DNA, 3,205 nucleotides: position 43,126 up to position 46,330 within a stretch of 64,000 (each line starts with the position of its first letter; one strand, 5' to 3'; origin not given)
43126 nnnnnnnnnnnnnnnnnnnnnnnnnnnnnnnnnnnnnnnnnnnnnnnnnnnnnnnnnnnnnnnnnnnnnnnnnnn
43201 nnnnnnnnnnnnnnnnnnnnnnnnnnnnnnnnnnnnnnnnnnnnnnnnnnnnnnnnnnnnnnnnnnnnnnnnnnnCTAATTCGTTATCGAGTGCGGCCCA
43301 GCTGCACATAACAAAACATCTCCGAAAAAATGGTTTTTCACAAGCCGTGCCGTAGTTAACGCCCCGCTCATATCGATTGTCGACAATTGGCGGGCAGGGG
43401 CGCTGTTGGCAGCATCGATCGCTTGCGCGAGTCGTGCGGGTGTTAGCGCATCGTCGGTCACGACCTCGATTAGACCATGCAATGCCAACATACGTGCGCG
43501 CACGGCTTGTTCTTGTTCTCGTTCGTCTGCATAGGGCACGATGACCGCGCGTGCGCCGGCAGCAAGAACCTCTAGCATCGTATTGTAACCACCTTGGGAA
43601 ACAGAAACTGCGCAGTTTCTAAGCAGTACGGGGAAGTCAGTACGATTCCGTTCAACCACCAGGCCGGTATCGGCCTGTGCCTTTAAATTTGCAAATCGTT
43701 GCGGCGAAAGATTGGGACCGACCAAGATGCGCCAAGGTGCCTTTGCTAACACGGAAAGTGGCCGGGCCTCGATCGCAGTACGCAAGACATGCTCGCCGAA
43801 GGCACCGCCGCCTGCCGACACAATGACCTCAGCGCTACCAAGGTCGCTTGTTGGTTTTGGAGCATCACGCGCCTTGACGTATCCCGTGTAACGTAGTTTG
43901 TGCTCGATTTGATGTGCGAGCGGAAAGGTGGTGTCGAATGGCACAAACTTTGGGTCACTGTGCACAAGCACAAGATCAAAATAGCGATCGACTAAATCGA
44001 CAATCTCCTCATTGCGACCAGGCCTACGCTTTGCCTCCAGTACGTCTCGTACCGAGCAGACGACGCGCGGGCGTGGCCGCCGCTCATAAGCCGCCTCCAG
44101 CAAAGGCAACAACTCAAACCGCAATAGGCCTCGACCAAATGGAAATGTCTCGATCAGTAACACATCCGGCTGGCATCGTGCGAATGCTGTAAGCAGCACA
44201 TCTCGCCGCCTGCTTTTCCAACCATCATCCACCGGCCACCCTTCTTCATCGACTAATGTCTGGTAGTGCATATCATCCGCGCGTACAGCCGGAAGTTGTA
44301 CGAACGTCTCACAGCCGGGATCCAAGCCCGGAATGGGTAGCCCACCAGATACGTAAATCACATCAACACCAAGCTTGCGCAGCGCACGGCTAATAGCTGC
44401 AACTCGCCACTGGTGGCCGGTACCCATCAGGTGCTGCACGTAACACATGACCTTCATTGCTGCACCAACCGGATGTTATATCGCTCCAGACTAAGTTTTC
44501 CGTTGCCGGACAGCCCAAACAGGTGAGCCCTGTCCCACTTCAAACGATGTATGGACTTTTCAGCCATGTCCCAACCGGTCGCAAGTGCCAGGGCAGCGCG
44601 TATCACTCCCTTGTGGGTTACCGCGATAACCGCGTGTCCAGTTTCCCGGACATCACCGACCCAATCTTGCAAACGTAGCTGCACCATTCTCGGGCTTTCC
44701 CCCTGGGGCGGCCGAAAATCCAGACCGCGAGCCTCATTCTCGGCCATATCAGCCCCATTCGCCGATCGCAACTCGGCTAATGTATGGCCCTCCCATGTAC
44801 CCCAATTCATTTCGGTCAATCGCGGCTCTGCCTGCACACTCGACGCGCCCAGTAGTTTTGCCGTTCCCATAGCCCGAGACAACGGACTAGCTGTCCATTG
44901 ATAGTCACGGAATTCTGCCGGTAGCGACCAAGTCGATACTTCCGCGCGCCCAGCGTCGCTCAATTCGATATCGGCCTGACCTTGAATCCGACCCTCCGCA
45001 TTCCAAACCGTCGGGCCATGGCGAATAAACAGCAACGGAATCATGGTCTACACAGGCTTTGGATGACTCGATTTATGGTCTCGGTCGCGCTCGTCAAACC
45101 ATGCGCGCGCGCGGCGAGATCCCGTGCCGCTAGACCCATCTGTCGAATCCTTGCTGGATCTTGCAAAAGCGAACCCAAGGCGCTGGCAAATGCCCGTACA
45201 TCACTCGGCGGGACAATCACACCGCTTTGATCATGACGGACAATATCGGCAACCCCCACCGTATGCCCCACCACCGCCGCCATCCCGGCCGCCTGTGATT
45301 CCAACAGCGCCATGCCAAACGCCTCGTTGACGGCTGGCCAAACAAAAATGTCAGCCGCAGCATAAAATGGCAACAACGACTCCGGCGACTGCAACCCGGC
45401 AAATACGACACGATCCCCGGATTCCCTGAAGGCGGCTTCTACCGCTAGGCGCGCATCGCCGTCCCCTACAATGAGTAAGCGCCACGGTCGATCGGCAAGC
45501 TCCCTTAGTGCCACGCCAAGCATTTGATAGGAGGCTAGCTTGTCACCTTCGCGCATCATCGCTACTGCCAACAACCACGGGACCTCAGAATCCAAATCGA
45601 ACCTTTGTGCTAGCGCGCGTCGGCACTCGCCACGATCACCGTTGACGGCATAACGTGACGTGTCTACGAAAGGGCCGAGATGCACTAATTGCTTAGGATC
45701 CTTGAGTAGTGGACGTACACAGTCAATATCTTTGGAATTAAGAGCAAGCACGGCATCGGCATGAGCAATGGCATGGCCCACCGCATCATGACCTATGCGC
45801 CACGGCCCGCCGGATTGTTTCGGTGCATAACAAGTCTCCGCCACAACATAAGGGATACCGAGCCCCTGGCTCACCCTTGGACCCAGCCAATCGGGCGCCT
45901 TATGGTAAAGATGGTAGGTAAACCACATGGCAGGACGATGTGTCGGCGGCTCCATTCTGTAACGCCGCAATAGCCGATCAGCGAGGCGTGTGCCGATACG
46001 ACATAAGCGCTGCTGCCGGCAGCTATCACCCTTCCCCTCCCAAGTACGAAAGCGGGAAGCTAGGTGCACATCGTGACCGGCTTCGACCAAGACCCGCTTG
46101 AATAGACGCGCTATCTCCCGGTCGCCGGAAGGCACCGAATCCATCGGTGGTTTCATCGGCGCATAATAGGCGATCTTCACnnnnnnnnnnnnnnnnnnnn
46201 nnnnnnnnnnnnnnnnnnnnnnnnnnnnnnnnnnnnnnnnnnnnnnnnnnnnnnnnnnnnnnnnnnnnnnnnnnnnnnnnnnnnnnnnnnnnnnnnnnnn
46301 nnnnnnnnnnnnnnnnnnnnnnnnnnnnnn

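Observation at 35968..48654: Eleven-gene translationally coupled operon joining four glycosyltransferases, a phosphatase and a deacetylase to a complete Opp/Dpp-type ABC importer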

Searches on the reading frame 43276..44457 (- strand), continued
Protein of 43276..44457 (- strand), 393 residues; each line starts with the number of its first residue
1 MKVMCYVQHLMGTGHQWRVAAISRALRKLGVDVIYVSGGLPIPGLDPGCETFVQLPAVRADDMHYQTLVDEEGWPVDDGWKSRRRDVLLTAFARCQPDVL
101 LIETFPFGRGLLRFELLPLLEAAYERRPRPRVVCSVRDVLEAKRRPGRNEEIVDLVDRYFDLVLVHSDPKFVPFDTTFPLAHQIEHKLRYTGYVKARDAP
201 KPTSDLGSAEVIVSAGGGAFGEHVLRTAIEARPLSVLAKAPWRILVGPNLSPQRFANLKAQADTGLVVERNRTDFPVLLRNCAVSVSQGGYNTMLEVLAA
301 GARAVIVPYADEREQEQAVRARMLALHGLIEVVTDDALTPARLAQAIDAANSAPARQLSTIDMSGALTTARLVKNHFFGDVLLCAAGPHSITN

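Call 69: search_protein_families(library=ncbifam, proteins=[L088:19460-20209:+, L088:20357-21427:+, L088:20980-22446:+, L088:22463-23362:+, L088:23359-24138:+, L088:1575-2573:+, L088:2847-3866:+, L088:4192-5172:+, L088:1062-2495:-, L088:4189-5208:-], max_evalue=1e-10)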
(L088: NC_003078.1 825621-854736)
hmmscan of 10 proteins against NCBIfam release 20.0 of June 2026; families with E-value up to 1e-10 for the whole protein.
L088:19460-20209:+ (249 aa): 1 family
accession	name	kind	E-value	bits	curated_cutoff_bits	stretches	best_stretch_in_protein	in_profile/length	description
TIGR01444.1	fkbM_fam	subfamily_domain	1.5e-25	90.4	37.7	1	48-185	1-143/143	FkbM family methyltransferase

L088:20357-21427:+ (356 aa): 16 families
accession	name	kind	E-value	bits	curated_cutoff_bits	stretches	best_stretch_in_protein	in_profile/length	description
NF047341.1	lactose_RbsR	equivalog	7.2e-49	166.9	382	1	10-334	7-329/331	ribose utilization transcriptional repressor RbsR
NF052440.1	TransRegGNTRPSEAE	equivalog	1.2e-40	139.6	400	1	5-304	5-313/333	HTH-type transcriptional regulator GntR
NF008269.0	PRK11041.1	equivalog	2.5e-35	122.1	436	1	10-336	14-340/342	DNA-binding transcriptional regulator CytR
NF007075.0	PRK09526.1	subfamily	3.6e-33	114.9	340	1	8-338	8-336/358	LacI family DNA-binding transcriptional regulator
TIGR02417.1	fruct_sucro_rep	subfamily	4.8e-30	104.9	389.55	1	7-213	1-217/327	D-fructose-responsive transcription factor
NF007449.0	PRK10014.1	subfamily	6.1e-30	104.4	310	1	8-302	9-322/342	Mal regulon transcriptional regulator MalI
NF051853.1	TransRegUriRCory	equivalog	2e-29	102.8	550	1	6-304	1-304/327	transcriptional regulator UriR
NF007706.0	PRK10401.1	equivalog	5e-29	101.6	555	1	11-302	7-307/346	HTH-type transcriptional regulator GalS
NF007979.0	PRK10703.1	equivalog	3.8e-28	98.6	501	1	11-333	7-331/341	HTH-type transcriptional repressor PurR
NF008002.0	PRK10727.1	equivalog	6.8e-28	97.7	557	1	11-302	7-306/341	HTH-type transcriptional regulator GalR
NF007743.0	PRK10423.1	equivalog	1.5e-26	93.3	531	1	11-304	7-310/330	ribose operon transcriptional repressor RbsR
TIGR01481.1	ccpA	equivalog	2.2e-26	93.1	442.35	1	11-301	8-306/330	catabolite control protein A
NF008452.0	PRK11303.1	equivalog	2.2e-26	92.9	385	1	7-207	2-214/332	catabolite repressor/activator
NF047913.1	TransRegIdnR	equivalog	8.8e-23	81.1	500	1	8-304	8-311/331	DNA-binding transcriptional regulator IdnR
NF011563.0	PRK14987.1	equivalog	2.4e-22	79.6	433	1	2-306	2-312/331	gluconate operon transcriptional repressor GntR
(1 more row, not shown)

L088:20980-22446:+ (488 aa): 3 families
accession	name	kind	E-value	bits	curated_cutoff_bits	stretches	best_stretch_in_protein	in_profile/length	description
NF007048.0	PRK09501.1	equivalog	1.6e-16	60.1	582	1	151-454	6-313/348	spermidine/putrescine ABC transporter substrate-binding protein PotD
TIGR03227.1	PhnS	equivalog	1.5e-12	47.1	395.3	1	146-485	9-345/360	2-aminoethylphosphonate ABC transporter substrate-binding protein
NF007962.0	PRK10682.1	equivalog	6.6e-12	45.1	636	0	149-290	5-149/370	spermidine/putrescine ABC transporter substrate-binding protein PotF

L088:22463-23362:+ (299 aa): 13 families
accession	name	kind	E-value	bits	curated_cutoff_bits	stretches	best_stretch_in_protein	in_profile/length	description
NF007044.0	PRK09497.1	equivalog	1.1e-42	146.4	348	1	67-282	50-265/285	spermidine/putrescine ABC transporter permease PotB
NF007963.0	PRK10683.1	equivalog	2e-39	135.9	489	1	67-284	83-300/317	putrescine ABC transporter permease PotH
NF011624.0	PRK15050.1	equivalog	3.2e-33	115.1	247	1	26-294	18-287/297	2-aminoethylphosphonate ABC transporter permease subunit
TIGR03226.1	PhnU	equivalog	4.2e-27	95.4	283.45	1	24-294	35-305/311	2-aminoethylphosphonate ABC transporter permease subunit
TIGR03262.1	PhnU2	equivalog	5.6e-21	74.8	593.25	1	38-287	9-254/546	putative 2-aminoethylphosphonate ABC transporter permease subunit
TIGR02141.1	modB_ABC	equivalog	1.1e-20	74.2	182.6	1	86-291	3-204/208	molybdate ABC transporter permease subunit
TIGR00969.1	3a0106s02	subfamily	1e-19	71.1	240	1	39-290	23-266/272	sulfate ABC transporter permease subunit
TIGR02140.1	permease_CysW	equivalog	2.6e-18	66.4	329.1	1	36-291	6-258/261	sulfate ABC transporter permease subunit CysW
TIGR02139.1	permease_CysT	equivalog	3.4e-16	59.6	246.1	1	41-295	14-261/265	sulfate ABC transporter permease subunit CysT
TIGR01581.1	Mo_ABC_porter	hypoth_equivalog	8.6e-16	58.1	210.3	1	74-284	14-221/225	ABC transporter permease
NF006939.0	PRK09421.1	equivalog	8.7e-16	58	262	1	84-297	13-225/230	molybdate ABC transporter permease subunit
NF043074.1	MMSYN1_0196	equivalog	1.3e-14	54.2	350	1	68-293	52-263/277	spermidine/putrescine ABC transporter permease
NF040931.1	ABC_arch_GlcT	equivalog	8.8e-13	48.5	360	1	66-283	38-261/278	glucose ABC transporter permease GlcT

L088:23359-24138:+ (259 aa): 15 families
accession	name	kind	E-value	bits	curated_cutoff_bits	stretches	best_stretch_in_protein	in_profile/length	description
NF007047.0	PRK09500.1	equivalog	1.1e-32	113.7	326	1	3-251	3-250/257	spermidine/putrescine ABC transporter permease PotC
NF007889.0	PRK10592.1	equivalog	4.3e-25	88.8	476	1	8-249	13-259/281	putrescine ABC transporter permease PotI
TIGR03255.1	PhnV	equivalog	4.6e-22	79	358.7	1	14-243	23-255/270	2-aminoethylphosphonate ABC transport system, membrane component PhnV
TIGR01581.1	Mo_ABC_porter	hypoth_equivalog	7.8e-21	74.6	210.3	1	53-245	15-221/225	ABC transporter permease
TIGR02141.1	modB_ABC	equivalog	2.4e-20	73.1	182.6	1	63-249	2-202/208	molybdate ABC transporter permease subunit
NF006939.0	PRK09421.1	equivalog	3.5e-16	59.3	262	1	61-246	12-210/230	molybdate ABC transporter permease subunit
NF043073.1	MMSYN1_0195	equivalog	1.1e-15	57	1250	1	5-209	4-207/1021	spermidine/putrescine ABC transporter permease/substrate-binding protein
TIGR00969.1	3a0106s02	subfamily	2.4e-14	53.4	240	1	48-248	50-265/272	sulfate ABC transporter permease subunit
TIGR02139.1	permease_CysT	equivalog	1.3e-13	51.1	246.1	1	50-209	41-212/265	sulfate ABC transporter permease subunit CysT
NF011624.0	PRK15050.1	equivalog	2.2e-13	50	247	1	130-245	162-278/297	2-aminoethylphosphonate ABC transporter permease subunit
NF043074.1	MMSYN1_0196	equivalog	1.6e-12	47.3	350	1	11-248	18-258/277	spermidine/putrescine ABC transporter permease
NF040839.1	tungstate_WtpB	equivalog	2.7e-12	46.9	340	1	49-207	34-203/251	tungstate ABC transporter permease WtpB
TIGR03226.1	PhnU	equivalog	1e-11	44.9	283.45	1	132-246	182-297/311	2-aminoethylphosphonate ABC transporter permease subunit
TIGR03262.1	PhnU2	equivalog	2.6e-11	42.9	593.25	1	8-207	8-211/546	putative 2-aminoethylphosphonate ABC transporter permease subunit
NF008208.0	PRK10971.1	equivalog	8.6e-11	41.8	415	0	64-211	63-222/277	sulfate/thiosulfate ABC transporter permease CysT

L088:1575-2573:+ (332 aa): 0 families

L088:2847-3866:+ (339 aa): 0 families

L088:4192-5172:+ (326 aa): 0 families

L088:1062-2495:- (477 aa): 7 families
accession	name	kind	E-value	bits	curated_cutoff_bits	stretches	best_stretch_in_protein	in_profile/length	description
TIGR03026.1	NDP-sugDHase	subfamily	2.8e-126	421.6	189.8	1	51-462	2-413/413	nucleotide sugar dehydrogenase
NF040825.1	UDPMaNacDH_Arch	equivalog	5.8e-84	282.4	750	1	51-445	2-377/418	UDP-N-acetyl-D-mannosamine dehydrogenase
NF008286.0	PRK11064.1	equivalog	9.7e-66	222.1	459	1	50-463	4-418/420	UDP-N-acetyl-D-mannosamine dehydrogenase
NF011729.0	PRK15182.1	equivalog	8.6e-65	219.2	592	1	51-444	8-390/425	Vi polysaccharide biosynthesis UDP-N-acetylglucosamine C-6 dehydrogenase TviB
NF041297.1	UDPGDh_AglM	equivalog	1.1e-51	176.1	670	1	51-465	2-418/429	UDP-glucose 6-dehydrogenase AglM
NF047673.2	TeichurnBiosyTuaD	equivalog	9.3e-45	153.5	700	1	51-465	3-415/439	UDP-glucose 6-dehydrogenase TuaD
NF011631.0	PRK15057.1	equivalog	8.3e-11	41.6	757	0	52-317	3-262/388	UDP-glucose 6-dehydrogenase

L088:4189-5208:- (339 aa): 0 families

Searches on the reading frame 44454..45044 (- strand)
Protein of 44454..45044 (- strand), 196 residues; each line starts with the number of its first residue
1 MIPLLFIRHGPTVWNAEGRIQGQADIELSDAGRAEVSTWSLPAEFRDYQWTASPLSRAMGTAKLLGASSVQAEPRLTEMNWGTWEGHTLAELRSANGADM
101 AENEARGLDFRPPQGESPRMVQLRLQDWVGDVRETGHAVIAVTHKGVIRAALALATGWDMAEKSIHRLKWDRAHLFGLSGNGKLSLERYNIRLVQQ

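Call 4: search_protein_families(library=pfam, proteins=[window:44454-45044:-])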
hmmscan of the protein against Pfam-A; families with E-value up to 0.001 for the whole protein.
window:44454-45044:- (196 aa): 1 family
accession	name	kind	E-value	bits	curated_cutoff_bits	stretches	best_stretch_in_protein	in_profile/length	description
PF00300.27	His_Phos_1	-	1.2e-38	133.1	21.7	1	4-175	1-176/194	Histidine phosphatase superfamily (branch 1)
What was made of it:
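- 44454..45044 (-): Histidine phosphatase (branch 1), accessory module. PF00300 at 133 bits (call 4).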

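Call 5: search_protein_families(library=ncbifam, proteins=[window:44454-45044:-])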
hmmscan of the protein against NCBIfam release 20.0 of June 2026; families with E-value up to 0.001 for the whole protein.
window:44454-45044:- (196 aa): 16 families
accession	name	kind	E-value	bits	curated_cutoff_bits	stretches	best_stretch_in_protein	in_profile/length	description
TIGR03162.1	ribazole_cobC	equivalog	2.6e-29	101.9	162.9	1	4-162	1-162/176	alpha-ribazole phosphatase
NF005567.0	PRK07238.1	equivalog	1e-18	67.8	326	1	4-175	180-355/378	bifunctional RNase H/acid phosphatase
NF045917.1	PhserinePhPspA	equivalog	2.8e-15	56.6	350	1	1-160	1-166/211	phosphoserine phosphatase PspA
TIGR03848.1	MSMEG_4193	subfamily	5.2e-15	55.4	203.85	1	4-161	2-169/204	MSMEG_4193 family putative phosphomutase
NF009993.0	PRK13462.1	equivalog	2.6e-13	50.1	226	1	4-152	8-155/203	acid phosphatase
NF002901.0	PRK03482.1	equivalog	1.7e-10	40.9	261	1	2-134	2-138/215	2,3-diphosphoglycerate-dependent phosphoglycerate mutase GpmB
NF011580.0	PRK15004.1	equivalog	1.9e-10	41.1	250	1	4-171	3-174/203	adenosylcobalamin/alpha-ribazole phosphatase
NF002217.0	PRK01112.1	equivalog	1.6e-08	34.2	320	1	1-62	1-63/228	2,3-bisphosphoglycerate-dependent phosphoglycerate mutase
NF010713.0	PRK14115.1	equivalog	1.2e-07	31.3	305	1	2-114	2-123/248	2,3-diphosphoglycerate-dependent phosphoglycerate mutase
TIGR01258.1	pgm_1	subfamily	7.3e-07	28.8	81.7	1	4-114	3-122/245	2,3-bisphosphoglycerate-dependent phosphoglycerate mutase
NF038349.1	dPGM_arch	equivalog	7.6e-07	29.2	225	1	5-169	2-160/194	2,3-diphosphoglycerate-dependent phosphoglycerate mutase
NF010718.0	PRK14120.1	equivalog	1.3e-06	27.9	366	1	4-115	7-127/249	phosphoglyceromutase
NF002339.0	PRK01295.1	equivalog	5.9e-06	25.9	316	1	4-126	5-136/206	2,3-bisphosphoglycerate-dependent phosphoglycerate mutase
NF010717.0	PRK14119.1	equivalog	6.4e-06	25.9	378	1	3-116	3-125/228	2,3-diphosphoglycerate-dependent phosphoglycerate mutase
NF009994.0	PRK13463.1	equivalog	9.4e-06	25.5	277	1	6-119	7-124/203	phosphoserine phosphatase 1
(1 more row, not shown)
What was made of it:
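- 44454..45044 (-): It is below all equivalog cut-offs, including CobC at 102 bits against 163 (call 5).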

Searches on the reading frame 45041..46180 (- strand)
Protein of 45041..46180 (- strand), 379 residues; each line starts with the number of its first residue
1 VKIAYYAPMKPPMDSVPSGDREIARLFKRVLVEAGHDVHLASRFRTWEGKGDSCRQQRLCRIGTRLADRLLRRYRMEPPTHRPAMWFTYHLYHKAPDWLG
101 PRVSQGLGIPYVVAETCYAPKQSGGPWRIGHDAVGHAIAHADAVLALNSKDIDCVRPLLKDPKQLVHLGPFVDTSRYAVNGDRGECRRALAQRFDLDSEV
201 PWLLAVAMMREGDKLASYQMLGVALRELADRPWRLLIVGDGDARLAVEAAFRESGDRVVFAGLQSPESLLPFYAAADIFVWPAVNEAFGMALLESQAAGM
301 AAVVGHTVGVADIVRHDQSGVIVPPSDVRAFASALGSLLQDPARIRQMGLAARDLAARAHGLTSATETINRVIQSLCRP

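Call 4: search_protein_families(library=pfam, proteins=[window:45041-46180:-])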
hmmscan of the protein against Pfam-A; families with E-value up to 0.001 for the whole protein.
window:45041-46180:- (379 aa): 4 families
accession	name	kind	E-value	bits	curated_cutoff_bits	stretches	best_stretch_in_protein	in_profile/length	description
PF13692.12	Glyco_trans_1_4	-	4.9e-25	88.9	27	1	214-341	13-142/142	Glycosyl transferases group 1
PF00534.26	Glycos_transf_1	-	2.3e-24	86.3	26.4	1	225-353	37-170/172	Glycosyl transferases group 1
PF20706.3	GT4-conflict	-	0.0002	20.9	26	1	224-355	224-371/385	Family 4 Glycosyltransferase in conflict systems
PF13524.12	Glyco_trans_1_2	-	0.00024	21.5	25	1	226-363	7-136/144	Glycosyl transferase-like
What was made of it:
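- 45041..46180 (-): GT4b: second GT4 glycosyltransferase, part of the accessory module. PF13692 at 88.9 bits and PF00534 at 86.3 bits (call 4).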

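Call 5: search_protein_families(library=ncbifam, proteins=[window:45041-46180:-])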
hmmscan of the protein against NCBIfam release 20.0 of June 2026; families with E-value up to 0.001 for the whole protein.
window:45041-46180:- (379 aa): 32 families (the best 25 are shown)
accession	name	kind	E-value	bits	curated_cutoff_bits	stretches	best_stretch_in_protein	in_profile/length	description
TIGR03088.1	stp2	hypoth_equivalog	4.6e-21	75.3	409.05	1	215-374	212-371/374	TIGR03088 family PEP-CTERM/XrtA system glycosyltransferase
TIGR03999.1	thiol_BshA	equivalog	3.4e-20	72.3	273.7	1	132-359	136-356/375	N-acetyl-alpha-D-glucosaminyl L-malate synthase BshA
NF041876.1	EPS_EpsE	equivalog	7.9e-19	68.2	400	1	223-363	234-383/389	exopolysaccharide biosynthesis GT4 family glycosyltransferase EpsE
TIGR03449.1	mycothiol_MshA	equivalog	2.1e-17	63.1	462.5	1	256-371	284-398/406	D-inositol-3-phosphate glycosyltransferase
TIGR02149.1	glgA_Coryne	subfamily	1.5e-13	50.7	302.4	1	121-372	125-386/391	glycogen synthase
NF007640.0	PRK10307.1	subfamily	8.6e-12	44.7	276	1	223-373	249-404/411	WcaI family glycosyltransferase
NF038295.1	EPS_HpsP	equivalog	3.7e-11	42.6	550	1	260-368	272-379/388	hormogonium polysaccharide biosynthesis glycosyltransferase HpsP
TIGR04047.1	MSMEG_0565_glyc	hypoth_equivalog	5.4e-11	42.2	259.85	1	172-367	168-366/373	MSMEG_0565 family glycosyltransferase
TIGR02472.1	sucr_P_syn_N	equivalog_domain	3.3e-10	39.4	576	1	277-348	342-413/439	sucrose-phosphate synthase, putative, glycosyltransferase domain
NF046085.1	XrtY_assoc_Gly1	equivalog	2.1e-09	36.8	400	1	219-347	225-355/387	XrtY-associated glycosyltransferase XYAG1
TIGR02095.1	glgA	subfamily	2.4e-09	36.4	328.45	1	182-335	274-435/477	glycogen/starch synthase, ADP-glucose type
NF053787.1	GlcN_PG_synth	equivalog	2.9e-09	36.2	480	1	221-371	215-354/361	N-acetylglucosaminyl phosphatidylglycerol synthase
TIGR04157.1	glyco_rSAM_CFB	subfamily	4.5e-09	35.8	400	1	233-330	259-355/406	TIGR04157 family glycosyltransferase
NF012028.0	PRK15484.1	subfamily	4.1e-08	32.7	618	1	247-373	248-375/380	lipopolysaccharide N-acetylglucosaminyltransferase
TIGR04063.1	stp3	hypoth_equivalog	4.6e-08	32.4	442.05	1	232-375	244-394/397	TIGR04063 family PEP-CTERM/XrtA system glycosyltransferase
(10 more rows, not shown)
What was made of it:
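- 45041..46180 (-): BshA and MshA score 72 and 63 bits, far below their cut-offs of 274 and 462 (call 5).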
